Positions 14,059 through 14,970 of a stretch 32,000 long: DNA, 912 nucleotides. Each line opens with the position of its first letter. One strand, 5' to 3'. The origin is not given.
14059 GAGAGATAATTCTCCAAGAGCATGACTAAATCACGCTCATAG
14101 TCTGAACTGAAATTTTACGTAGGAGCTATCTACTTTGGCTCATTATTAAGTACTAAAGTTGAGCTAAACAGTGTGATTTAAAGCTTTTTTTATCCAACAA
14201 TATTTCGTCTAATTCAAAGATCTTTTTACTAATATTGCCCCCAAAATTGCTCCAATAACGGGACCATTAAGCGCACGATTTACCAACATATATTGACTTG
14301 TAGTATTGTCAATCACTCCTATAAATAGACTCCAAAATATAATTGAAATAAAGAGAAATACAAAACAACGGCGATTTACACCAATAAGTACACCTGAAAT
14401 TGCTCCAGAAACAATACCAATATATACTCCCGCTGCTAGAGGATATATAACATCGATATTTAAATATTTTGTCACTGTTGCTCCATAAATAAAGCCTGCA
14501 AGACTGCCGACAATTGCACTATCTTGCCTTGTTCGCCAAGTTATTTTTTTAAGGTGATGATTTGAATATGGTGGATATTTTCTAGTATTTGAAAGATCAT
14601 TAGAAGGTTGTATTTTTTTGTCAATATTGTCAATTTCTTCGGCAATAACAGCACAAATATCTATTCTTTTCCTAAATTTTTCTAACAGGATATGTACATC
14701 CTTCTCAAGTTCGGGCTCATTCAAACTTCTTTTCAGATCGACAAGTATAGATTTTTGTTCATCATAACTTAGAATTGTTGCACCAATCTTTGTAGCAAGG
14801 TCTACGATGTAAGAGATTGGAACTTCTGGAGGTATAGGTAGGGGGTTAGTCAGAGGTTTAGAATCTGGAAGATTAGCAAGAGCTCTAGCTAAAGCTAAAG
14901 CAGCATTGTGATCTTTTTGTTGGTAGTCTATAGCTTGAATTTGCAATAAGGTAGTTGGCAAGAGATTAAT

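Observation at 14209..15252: Stand-alone TIR domain fused to a glycine-zipper multi-TM tail: candidate single-gene suicide or defence effector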

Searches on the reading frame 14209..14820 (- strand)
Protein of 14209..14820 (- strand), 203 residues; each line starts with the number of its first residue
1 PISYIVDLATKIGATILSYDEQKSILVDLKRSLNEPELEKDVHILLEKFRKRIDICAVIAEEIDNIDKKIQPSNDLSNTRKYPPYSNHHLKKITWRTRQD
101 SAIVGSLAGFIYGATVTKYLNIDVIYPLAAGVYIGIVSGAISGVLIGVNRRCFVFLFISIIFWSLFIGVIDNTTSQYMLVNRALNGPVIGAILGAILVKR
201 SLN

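Call 75: predict_structure(alignment_id=A6)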
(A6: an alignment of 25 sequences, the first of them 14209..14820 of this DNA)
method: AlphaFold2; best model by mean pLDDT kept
length: 203 residues; sequences in the alignment: 25
mean_pLDDT: 79.2   pTM: 0.50
mean pLDDT of the five models: 79.2, 77.3, 76.5, 73.9, 73.3
residues with pLDDT >= 90: 29; 70-90: 144; 50-70: 19; < 50: 11
segments of 3 or more residues with pLDDT < 50: 80-82, 85-89
pLDDT, mean of each block of 10 residues (from residue 1): 77 78 84 86 82 70 71 50 49 85 94 89 86 91 87 84 84 77 79 81 73
secondary structure, 60 per line:
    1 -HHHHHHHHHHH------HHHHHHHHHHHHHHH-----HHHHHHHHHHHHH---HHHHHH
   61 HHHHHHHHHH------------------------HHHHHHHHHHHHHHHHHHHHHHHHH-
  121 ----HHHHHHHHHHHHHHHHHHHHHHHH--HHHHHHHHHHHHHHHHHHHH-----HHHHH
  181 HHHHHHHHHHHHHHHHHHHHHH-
elements in order: H2-12 H19-33 H39-51 H55-70 H95-119 H125-148 H151-170 H176-202

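Call 78: fold_search(model_id=the predicted structure, library=pdb)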
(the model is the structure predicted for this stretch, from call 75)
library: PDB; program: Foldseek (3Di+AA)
matches with E <= 10: 63; with E <= 0.001: 0
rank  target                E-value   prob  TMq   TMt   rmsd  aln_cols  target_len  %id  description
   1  6h2f_G                8.0e-01  0.08  0.14  0.09  25.8       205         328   16  Structure of the pre-pore AhlB of the tripartite alpha-pore forming toxin, AHL, from Aeromonas hydrophila. (released 2019-07-10)
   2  8whh_D                9.8e-01  0.21  0.26  0.25  16.8       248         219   11  Crystal structure of Se-Met derivative CLASP2 in complex with CLIP170 (released 2024-08-28)
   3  8uck_A                1.8e+00  0.09  0.22  0.15  17.4       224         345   17  Komagataella pastoris Cytochrome c oxidase (9 subunits) in complex with human VMAT2 (released 2024-10-09)
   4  8uca_AM               2.2e+00  0.51  0.26  0.36   8.0       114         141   16  Formation of I2+III2 supercomplex rescues respiratory chain defects (released 2025-01-15)
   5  8ud1_1Y               2.3e+00  0.44  0.25  0.36   9.6       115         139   14  High resolution in-situ structure of complex I in respiratory supercomplex (composite) (released 2024-06-19)
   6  8ib4_Y                2.6e+00  0.44  0.26  0.36   9.5       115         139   12  Respiratory complex CI:CIII2, type IA, Wild type mouse under cold temperature (released 2024-09-18)
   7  6h2f_J                2.7e+00  0.03  0.14  0.10  29.1       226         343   16  Structure of the pre-pore AhlB of the tripartite alpha-pore forming toxin, AHL, from Aeromonas hydrophila. (released 2019-07-10)
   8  8olt_Y                3.1e+00  0.35  0.25  0.35   9.6       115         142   12  Mitochondrial complex I from Mus musculus in the active state bound with piericidin A (released 2023-08-09)
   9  6g2j_Y                3.3e+00  0.35  0.26  0.36   8.1       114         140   16  Mouse mitochondrial complex I in the active state (released 2018-06-06)
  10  6zka_V                3.3e+00  0.35  0.26  0.36   9.6       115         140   13  Membrane domain of open complex I during turnover (released 2020-10-07)
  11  3j9t_R                3.3e+00  0.08  0.18  0.23  15.5       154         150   16  Yeast V-ATPase state 1 (released 2015-05-13)
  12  6h2f_E                3.3e+00  0.03  0.14  0.10  26.1       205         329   16  Structure of the pre-pore AhlB of the tripartite alpha-pore forming toxin, AHL, from Aeromonas hydrophila. (released 2019-07-10)
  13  5lc5_Y                3.5e+00  0.28  0.26  0.37   8.7       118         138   11  Structure of mammalian respiratory Complex I, class2 (released 2016-09-07)
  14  7a0g_AAA              3.5e+00  0.05  0.15  0.10  29.5       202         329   13  Structure of the SmhB pore of the tripartite alpha-pore forming toxin, Smh, from Serratia marcescens. (released 2021-03-31)
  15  9w2v_Y                3.8e+00  0.12  0.19  0.26   9.8       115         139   15  Cryo-EM structure of complex I on the bovine heart submitochondrial particles, closed (released 2026-04-01)
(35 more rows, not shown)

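Call 81: fold_search(model_id=the predicted structure, library=viral)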
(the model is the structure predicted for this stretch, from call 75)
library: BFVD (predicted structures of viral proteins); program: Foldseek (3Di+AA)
matches with E <= 10: 100; with E <= 0.001: 0
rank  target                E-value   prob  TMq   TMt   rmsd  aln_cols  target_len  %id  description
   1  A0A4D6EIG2            3.8e-01  0.57  0.23  0.27  16.4       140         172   14  Uncharacterized protein [Pandoravirus celtis]
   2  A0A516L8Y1            5.7e-01  0.18  0.23  0.22  15.7       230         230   14  (no name in the UniProt tables at hand)
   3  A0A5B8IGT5            8.1e-01  0.11  0.19  0.20  19.4       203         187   15  Uncharacterized protein [Mimiviridae sp. ChoanoV1]
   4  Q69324                8.6e-01  0.35  0.25  0.23  19.0       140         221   16  Homolog of pp38 [Gallid alphaherpesvirus 2]
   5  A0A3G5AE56            1.0e+00  0.13  0.22  0.19  15.2       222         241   11  Uncharacterized protein [Satyrvirus sp.]
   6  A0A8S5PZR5            1.1e+00  0.11  0.18  0.11  24.2       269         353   10  Uncharacterized protein [Siphoviridae sp. ctMOb8]
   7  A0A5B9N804            1.2e+00  0.07  0.15  0.12  24.0       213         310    8  (no name in the UniProt tables at hand)
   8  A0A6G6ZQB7            1.3e+00  0.14  0.17  0.12  14.9       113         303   18  (no name in the UniProt tables at hand)
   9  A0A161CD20            1.6e+00  0.13  0.17  0.09  18.7       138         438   15  PARG [Urbanus proteus nucleopolyhedrovirus]
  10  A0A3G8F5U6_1          1.7e+00  0.04  0.14  0.05  24.7       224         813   14  (no name in the UniProt tables at hand)
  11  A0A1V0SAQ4            2.1e+00  0.08  0.18  0.11  19.3       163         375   18  Uncharacterized protein [Catovirus CTV1]
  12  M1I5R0                2.1e+00  0.04  0.15  0.10  19.1       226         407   12  (no name in the UniProt tables at hand)
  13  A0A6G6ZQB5            2.4e+00  0.08  0.18  0.17  15.7       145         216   12  (no name in the UniProt tables at hand)
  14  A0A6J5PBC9            2.5e+00  0.14  0.21  0.21   8.1       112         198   17  Uncharacterized protein [uncultured Caudovirales phage]
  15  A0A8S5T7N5            2.5e+00  0.14  0.23  0.21  17.0       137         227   14  GYF domain 2 [Myoviridae sp. cta6i12]
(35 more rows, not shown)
